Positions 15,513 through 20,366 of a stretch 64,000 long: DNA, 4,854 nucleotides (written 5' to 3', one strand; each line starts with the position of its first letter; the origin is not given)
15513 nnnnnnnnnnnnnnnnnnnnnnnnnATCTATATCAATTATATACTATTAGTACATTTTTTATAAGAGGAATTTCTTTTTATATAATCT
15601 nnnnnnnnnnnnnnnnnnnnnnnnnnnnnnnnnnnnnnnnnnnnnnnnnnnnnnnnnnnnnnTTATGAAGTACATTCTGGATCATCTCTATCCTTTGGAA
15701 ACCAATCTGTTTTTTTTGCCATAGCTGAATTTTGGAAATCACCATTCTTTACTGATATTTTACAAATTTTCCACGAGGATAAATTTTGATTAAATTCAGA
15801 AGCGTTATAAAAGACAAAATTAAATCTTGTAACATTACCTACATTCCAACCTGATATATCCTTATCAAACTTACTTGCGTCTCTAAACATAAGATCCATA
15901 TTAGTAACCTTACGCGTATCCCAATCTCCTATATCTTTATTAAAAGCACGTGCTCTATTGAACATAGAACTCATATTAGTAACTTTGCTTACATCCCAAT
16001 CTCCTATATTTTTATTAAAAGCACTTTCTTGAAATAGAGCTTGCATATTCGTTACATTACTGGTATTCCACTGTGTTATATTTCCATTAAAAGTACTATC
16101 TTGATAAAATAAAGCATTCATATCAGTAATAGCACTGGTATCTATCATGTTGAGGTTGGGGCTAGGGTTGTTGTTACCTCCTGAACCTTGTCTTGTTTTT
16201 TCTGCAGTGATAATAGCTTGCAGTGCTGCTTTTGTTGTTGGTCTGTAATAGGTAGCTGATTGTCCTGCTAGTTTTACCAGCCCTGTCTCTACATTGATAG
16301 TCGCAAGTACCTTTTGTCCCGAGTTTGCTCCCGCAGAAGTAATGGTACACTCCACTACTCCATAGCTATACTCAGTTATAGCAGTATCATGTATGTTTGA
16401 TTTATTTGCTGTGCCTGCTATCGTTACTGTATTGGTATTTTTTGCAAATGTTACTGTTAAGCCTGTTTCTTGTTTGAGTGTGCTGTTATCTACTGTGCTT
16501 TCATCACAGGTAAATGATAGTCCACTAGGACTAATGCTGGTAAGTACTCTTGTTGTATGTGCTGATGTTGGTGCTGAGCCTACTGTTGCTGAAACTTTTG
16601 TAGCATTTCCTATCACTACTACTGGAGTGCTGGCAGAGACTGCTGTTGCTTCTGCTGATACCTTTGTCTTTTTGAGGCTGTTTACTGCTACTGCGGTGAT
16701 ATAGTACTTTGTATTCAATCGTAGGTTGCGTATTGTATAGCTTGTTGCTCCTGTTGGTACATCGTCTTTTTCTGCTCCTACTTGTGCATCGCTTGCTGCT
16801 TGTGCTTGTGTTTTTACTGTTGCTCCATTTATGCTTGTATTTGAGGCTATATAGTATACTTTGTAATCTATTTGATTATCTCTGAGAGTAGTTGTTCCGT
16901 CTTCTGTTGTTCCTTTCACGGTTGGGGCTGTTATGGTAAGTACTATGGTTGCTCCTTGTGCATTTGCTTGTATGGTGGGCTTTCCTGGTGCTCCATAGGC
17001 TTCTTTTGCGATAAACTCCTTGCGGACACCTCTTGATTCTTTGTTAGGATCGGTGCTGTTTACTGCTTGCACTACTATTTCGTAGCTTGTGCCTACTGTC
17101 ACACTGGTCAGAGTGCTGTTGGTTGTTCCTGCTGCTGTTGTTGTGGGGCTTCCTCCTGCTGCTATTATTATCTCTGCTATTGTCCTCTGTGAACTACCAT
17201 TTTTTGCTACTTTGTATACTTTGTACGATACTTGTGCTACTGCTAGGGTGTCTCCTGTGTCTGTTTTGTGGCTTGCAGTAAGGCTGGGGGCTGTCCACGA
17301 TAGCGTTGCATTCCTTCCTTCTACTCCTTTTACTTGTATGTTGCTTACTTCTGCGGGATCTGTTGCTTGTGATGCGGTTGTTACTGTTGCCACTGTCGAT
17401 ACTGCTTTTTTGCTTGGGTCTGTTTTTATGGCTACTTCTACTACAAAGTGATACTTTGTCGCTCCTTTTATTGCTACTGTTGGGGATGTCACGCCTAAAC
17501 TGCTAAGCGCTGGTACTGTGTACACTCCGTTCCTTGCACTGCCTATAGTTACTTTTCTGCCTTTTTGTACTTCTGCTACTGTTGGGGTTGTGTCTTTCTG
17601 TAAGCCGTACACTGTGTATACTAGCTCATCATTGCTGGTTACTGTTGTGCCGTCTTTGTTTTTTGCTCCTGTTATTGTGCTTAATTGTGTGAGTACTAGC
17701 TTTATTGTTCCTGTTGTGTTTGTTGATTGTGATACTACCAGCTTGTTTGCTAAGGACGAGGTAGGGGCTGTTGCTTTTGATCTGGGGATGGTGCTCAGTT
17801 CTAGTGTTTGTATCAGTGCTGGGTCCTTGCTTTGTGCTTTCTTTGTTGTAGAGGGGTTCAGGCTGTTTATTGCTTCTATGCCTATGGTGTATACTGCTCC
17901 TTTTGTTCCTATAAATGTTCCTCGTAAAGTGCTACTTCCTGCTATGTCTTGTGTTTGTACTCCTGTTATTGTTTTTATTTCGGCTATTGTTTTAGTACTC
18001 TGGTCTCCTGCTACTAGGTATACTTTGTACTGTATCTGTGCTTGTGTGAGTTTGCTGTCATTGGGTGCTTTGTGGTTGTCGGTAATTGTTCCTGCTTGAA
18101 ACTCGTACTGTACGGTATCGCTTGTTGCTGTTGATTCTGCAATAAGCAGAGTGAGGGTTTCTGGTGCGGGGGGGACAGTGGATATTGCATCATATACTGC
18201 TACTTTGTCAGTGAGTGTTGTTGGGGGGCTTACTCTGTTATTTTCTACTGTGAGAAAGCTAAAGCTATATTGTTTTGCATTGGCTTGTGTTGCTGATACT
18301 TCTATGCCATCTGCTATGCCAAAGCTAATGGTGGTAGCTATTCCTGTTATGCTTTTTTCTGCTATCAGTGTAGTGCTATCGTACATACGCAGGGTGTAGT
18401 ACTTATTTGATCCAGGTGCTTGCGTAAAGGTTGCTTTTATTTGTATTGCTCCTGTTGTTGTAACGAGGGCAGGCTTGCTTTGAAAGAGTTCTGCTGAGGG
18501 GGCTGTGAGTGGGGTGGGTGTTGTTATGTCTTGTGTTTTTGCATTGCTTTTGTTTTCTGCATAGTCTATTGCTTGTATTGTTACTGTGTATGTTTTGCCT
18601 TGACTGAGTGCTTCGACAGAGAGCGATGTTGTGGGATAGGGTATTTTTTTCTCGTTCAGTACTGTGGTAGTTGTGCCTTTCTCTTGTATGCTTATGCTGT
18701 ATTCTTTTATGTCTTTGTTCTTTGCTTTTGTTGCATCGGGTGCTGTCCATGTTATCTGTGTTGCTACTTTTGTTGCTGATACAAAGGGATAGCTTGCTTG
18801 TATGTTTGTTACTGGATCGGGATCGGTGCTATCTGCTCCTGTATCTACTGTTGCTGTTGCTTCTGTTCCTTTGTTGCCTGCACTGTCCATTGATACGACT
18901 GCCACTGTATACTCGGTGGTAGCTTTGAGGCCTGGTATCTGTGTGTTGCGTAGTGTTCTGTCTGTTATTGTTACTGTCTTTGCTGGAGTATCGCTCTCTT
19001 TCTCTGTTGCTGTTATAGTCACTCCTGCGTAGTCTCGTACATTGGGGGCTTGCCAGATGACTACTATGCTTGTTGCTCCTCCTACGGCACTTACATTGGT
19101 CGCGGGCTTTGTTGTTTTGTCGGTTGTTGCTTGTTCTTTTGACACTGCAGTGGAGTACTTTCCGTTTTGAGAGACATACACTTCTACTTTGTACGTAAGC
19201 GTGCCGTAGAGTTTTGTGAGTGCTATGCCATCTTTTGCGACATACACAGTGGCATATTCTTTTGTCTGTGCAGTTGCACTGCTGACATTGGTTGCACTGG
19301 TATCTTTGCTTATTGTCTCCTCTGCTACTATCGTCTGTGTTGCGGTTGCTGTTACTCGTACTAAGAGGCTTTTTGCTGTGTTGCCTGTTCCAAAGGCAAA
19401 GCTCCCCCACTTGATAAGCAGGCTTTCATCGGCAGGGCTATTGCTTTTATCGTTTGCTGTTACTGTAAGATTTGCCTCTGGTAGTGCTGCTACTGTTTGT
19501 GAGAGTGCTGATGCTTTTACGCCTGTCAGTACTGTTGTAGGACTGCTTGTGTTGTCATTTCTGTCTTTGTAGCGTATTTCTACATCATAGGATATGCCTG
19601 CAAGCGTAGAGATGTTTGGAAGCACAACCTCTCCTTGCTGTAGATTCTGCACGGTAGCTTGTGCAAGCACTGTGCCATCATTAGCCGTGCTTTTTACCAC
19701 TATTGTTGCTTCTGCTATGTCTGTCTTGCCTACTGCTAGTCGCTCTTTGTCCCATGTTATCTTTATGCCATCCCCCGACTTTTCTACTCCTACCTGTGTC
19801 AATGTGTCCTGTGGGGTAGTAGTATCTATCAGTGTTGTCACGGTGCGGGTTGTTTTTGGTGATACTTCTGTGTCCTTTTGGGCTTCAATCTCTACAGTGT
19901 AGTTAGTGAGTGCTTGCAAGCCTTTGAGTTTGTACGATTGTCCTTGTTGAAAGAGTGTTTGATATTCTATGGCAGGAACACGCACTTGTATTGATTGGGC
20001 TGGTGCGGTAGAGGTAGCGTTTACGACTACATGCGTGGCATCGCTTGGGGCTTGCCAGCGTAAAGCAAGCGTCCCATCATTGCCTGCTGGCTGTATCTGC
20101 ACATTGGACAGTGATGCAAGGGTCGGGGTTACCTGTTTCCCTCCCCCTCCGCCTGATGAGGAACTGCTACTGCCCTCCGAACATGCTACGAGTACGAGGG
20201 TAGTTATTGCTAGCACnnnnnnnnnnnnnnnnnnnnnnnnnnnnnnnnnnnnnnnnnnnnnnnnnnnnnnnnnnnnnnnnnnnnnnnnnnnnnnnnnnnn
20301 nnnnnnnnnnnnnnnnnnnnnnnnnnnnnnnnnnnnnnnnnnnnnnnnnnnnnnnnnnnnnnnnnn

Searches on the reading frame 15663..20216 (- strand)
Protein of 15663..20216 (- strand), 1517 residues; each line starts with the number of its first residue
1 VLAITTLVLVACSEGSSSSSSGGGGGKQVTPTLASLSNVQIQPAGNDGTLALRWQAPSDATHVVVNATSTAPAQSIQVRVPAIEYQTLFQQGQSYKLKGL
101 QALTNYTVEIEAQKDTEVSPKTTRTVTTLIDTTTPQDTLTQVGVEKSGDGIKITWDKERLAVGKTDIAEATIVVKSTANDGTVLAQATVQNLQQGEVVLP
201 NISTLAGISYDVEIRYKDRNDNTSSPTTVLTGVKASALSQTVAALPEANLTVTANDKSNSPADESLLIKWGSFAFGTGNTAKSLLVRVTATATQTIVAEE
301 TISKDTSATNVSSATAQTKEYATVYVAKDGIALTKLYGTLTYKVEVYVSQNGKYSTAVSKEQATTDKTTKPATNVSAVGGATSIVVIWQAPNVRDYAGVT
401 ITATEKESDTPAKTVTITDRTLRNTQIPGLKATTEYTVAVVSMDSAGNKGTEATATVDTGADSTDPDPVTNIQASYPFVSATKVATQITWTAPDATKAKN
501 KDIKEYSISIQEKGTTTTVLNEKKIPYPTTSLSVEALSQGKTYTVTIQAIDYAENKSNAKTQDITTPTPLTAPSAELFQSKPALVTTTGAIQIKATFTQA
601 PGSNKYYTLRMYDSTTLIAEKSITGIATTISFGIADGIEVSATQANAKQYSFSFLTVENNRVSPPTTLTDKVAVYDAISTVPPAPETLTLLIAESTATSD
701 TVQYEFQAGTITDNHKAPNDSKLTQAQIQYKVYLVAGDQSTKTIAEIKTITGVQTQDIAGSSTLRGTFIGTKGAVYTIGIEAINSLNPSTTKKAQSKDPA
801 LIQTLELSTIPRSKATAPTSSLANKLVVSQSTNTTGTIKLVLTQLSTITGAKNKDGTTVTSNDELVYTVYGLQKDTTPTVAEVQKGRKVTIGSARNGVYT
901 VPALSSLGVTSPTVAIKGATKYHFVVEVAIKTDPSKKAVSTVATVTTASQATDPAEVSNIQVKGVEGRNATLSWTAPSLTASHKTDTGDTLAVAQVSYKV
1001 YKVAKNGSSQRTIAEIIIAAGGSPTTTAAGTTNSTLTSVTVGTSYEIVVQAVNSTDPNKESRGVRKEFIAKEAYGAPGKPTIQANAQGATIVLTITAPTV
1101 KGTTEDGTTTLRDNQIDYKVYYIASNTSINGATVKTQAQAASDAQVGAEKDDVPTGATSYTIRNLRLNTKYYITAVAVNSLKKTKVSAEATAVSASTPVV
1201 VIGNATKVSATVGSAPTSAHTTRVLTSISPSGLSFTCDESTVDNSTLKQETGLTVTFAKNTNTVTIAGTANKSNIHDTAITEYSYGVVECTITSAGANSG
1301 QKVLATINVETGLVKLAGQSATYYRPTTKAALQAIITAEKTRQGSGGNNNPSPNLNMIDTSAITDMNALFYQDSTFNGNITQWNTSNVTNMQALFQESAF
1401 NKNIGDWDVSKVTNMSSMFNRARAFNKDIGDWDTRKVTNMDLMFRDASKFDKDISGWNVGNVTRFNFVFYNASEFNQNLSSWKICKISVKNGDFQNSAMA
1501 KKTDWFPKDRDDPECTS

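Call 10: search_protein_families(library=pfam, proteins=[window:15663-20216:-])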
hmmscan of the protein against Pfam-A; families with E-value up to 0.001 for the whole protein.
window:15663-20216:- (1517 aa): 3 families
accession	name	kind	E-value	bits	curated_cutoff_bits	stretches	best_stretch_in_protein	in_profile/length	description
PF03382.20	DUF285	-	3.8e-54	182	25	2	1399-1499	12-112/120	Mycoplasma protein of unknown function, DUF285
PF00041.27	fn3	-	1.2e-24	86.7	25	3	468-552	2-71/84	Fibronectin type III domain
PF25059.1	FN3_DSCAM-DSCAML_C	-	9.5e-05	23.1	39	0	502-556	19-71/89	DSCAM/DSCAML C-terminal Fn3-like domain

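Call 21: find_related_loci(query=A1, collection=genome_contigs, flank=6000)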
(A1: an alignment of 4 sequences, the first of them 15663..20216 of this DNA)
Query A1 (1517 aa) in genome_contigs; peptide patterns used: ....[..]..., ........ (x = any residue, [..] = any of these).
92 stretches matched a pattern; 48 encode a relative of the query (tblastn E <= 1e-3); 38 distinct loci.
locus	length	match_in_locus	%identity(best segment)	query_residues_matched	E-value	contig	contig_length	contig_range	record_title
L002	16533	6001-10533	80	1-1517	0e+0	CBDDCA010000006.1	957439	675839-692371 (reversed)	MAG: Spirochaetia bacterium isolate dde8b434-8a3a-4b4e-bb01-87bd4f4bffd9 genome assembly, contig: contig_6, whole genome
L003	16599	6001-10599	80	1-1516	0e+0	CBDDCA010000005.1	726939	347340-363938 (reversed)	MAG: Spirochaetia bacterium isolate dde8b434-8a3a-4b4e-bb01-87bd4f4bffd9 genome assembly, contig: contig_5, whole genome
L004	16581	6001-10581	79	1-1512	0e+0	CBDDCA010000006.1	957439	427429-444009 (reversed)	MAG: Spirochaetia bacterium isolate dde8b434-8a3a-4b4e-bb01-87bd4f4bffd9 genome assembly, contig: contig_6, whole genome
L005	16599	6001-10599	79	1-1512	0e+0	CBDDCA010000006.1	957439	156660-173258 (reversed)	MAG: Spirochaetia bacterium isolate dde8b434-8a3a-4b4e-bb01-87bd4f4bffd9 genome assembly, contig: contig_6, whole genome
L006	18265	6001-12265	77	1-1515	0e+0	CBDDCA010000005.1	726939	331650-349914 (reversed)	MAG: Spirochaetia bacterium isolate dde8b434-8a3a-4b4e-bb01-87bd4f4bffd9 genome assembly, contig: contig_5, whole genome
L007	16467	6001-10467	80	1-1517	0e+0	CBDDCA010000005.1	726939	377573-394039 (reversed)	MAG: Spirochaetia bacterium isolate dde8b434-8a3a-4b4e-bb01-87bd4f4bffd9 genome assembly, contig: contig_5, whole genome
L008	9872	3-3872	79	199-1515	0e+0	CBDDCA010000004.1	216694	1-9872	MAG: Spirochaetia bacterium isolate dde8b434-8a3a-4b4e-bb01-87bd4f4bffd9 genome assembly, contig: contig_4, whole genome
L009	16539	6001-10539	82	1-1517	0e+0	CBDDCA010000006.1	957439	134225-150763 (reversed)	MAG: Spirochaetia bacterium isolate dde8b434-8a3a-4b4e-bb01-87bd4f4bffd9 genome assembly, contig: contig_6, whole genome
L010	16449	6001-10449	81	29-1517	0e+0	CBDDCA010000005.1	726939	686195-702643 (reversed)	MAG: Spirochaetia bacterium isolate dde8b434-8a3a-4b4e-bb01-87bd4f4bffd9 genome assembly, contig: contig_5, whole genome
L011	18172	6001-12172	81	29-1512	0e+0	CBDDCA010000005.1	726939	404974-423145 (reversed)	MAG: Spirochaetia bacterium isolate dde8b434-8a3a-4b4e-bb01-87bd4f4bffd9 genome assembly, contig: contig_5, whole genome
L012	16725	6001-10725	53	1-1517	0e+0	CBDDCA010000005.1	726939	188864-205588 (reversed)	MAG: Spirochaetia bacterium isolate dde8b434-8a3a-4b4e-bb01-87bd4f4bffd9 genome assembly, contig: contig_5, whole genome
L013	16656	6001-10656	55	1-1517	0e+0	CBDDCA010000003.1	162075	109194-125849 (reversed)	MAG: Spirochaetia bacterium isolate dde8b434-8a3a-4b4e-bb01-87bd4f4bffd9 genome assembly, contig: contig_3, whole genome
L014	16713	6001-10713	54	1-1517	0e+0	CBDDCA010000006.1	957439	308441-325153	MAG: Spirochaetia bacterium isolate dde8b434-8a3a-4b4e-bb01-87bd4f4bffd9 genome assembly, contig: contig_6, whole genome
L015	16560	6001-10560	54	1-1512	0e+0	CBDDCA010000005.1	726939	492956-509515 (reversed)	MAG: Spirochaetia bacterium isolate dde8b434-8a3a-4b4e-bb01-87bd4f4bffd9 genome assembly, contig: contig_5, whole genome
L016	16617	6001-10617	54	1-1517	0e+0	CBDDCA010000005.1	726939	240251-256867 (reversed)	MAG: Spirochaetia bacterium isolate dde8b434-8a3a-4b4e-bb01-87bd4f4bffd9 genome assembly, contig: contig_5, whole genome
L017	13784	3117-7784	55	1-1517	0e+0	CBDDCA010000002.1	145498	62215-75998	MAG: Spirochaetia bacterium isolate dde8b434-8a3a-4b4e-bb01-87bd4f4bffd9 genome assembly, contig: contig_2, whole genome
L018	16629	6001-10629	54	1-1517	0e+0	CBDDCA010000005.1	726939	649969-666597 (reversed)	MAG: Spirochaetia bacterium isolate dde8b434-8a3a-4b4e-bb01-87bd4f4bffd9 genome assembly, contig: contig_5, whole genome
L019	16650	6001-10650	55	1-1517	0e+0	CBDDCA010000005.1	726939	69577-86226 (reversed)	MAG: Spirochaetia bacterium isolate dde8b434-8a3a-4b4e-bb01-87bd4f4bffd9 genome assembly, contig: contig_5, whole genome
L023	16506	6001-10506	54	1-1517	0e+0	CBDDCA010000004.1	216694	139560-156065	MAG: Spirochaetia bacterium isolate dde8b434-8a3a-4b4e-bb01-87bd4f4bffd9 genome assembly, contig: contig_4, whole genome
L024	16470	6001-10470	79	29-1517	0e+0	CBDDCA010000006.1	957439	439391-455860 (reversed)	MAG: Spirochaetia bacterium isolate dde8b434-8a3a-4b4e-bb01-87bd4f4bffd9 genome assembly, contig: contig_6, whole genome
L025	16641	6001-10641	53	1-1517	0e+0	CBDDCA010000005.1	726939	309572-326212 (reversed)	MAG: Spirochaetia bacterium isolate dde8b434-8a3a-4b4e-bb01-87bd4f4bffd9 genome assembly, contig: contig_5, whole genome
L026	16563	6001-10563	79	1-1517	0e+0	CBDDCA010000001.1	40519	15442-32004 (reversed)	MAG: Spirochaetia bacterium isolate dde8b434-8a3a-4b4e-bb01-87bd4f4bffd9 genome assembly, contig: contig_1, whole genome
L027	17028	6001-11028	55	1-1517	0e+0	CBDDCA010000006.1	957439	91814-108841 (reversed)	MAG: Spirochaetia bacterium isolate dde8b434-8a3a-4b4e-bb01-87bd4f4bffd9 genome assembly, contig: contig_6, whole genome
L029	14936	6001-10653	56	1-1517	0e+0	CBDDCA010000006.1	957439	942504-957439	MAG: Spirochaetia bacterium isolate dde8b434-8a3a-4b4e-bb01-87bd4f4bffd9 genome assembly, contig: contig_6, whole genome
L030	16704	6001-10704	52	1-1517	0e+0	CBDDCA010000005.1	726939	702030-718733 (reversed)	MAG: Spirochaetia bacterium isolate dde8b434-8a3a-4b4e-bb01-87bd4f4bffd9 genome assembly, contig: contig_5, whole genome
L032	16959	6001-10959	53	1-1517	0e+0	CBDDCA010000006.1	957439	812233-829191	MAG: Spirochaetia bacterium isolate dde8b434-8a3a-4b4e-bb01-87bd4f4bffd9 genome assembly, contig: contig_6, whole genome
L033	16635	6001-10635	53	1-1517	0e+0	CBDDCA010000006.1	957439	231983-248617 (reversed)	MAG: Spirochaetia bacterium isolate dde8b434-8a3a-4b4e-bb01-87bd4f4bffd9 genome assembly, contig: contig_6, whole genome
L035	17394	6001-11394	37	4-1517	0e+0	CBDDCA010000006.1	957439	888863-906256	MAG: Spirochaetia bacterium isolate dde8b434-8a3a-4b4e-bb01-87bd4f4bffd9 genome assembly, contig: contig_6, whole genome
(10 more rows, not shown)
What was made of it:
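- The genome scan returned 38 family loci from MAG CBDDCA01, 'Spirochaetia bacterium' (call 21).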

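Call 27: find_related_loci(query=A1, collection=metagenome_contigs, flank=6000)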
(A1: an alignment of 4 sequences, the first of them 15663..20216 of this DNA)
Query A1 (1517 aa) in metagenome_contigs; peptide patterns used: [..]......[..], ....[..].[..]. (x = any residue, [..] = any of these).
600 stretches matched a pattern, but none encodes a relative of the query by tblastn (E <= 1e-3).

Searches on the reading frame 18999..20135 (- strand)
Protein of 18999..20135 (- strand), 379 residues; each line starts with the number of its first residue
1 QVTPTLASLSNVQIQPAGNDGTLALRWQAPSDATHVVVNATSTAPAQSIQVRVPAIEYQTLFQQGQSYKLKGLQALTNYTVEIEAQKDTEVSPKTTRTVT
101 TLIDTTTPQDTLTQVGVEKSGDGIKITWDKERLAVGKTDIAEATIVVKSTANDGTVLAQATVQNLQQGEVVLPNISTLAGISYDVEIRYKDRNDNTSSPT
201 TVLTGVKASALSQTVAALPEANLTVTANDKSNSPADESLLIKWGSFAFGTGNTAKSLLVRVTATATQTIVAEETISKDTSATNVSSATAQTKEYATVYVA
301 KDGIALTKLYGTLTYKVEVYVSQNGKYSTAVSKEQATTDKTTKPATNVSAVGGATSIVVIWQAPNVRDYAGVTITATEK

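Call 52: find_homologous_proteins(query=window:18999-20135:-)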
Query seq(379 aa) (379 aa): 2 proteins with E <= 0.001 among 8000 candidates.
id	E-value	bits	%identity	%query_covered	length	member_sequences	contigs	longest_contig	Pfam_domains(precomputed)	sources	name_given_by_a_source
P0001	3.8e-188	642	86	100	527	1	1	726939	PF00041.28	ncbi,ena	-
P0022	4.5e-65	238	78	43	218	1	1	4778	PF00041.28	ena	-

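Call 53: find_encoding_contigs(protein=P0022, flank=5000, max_places=6)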
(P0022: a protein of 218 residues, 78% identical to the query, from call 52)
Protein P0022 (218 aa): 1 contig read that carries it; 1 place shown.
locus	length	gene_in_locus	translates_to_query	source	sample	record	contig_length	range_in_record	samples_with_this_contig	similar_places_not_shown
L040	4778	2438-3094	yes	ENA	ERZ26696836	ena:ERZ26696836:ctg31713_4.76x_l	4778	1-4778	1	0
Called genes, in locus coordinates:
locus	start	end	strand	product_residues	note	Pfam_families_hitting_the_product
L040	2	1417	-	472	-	?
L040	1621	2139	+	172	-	PF00041:fn3 (weak)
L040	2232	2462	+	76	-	-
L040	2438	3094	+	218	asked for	PF00041:fn3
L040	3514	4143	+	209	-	-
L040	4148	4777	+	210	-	?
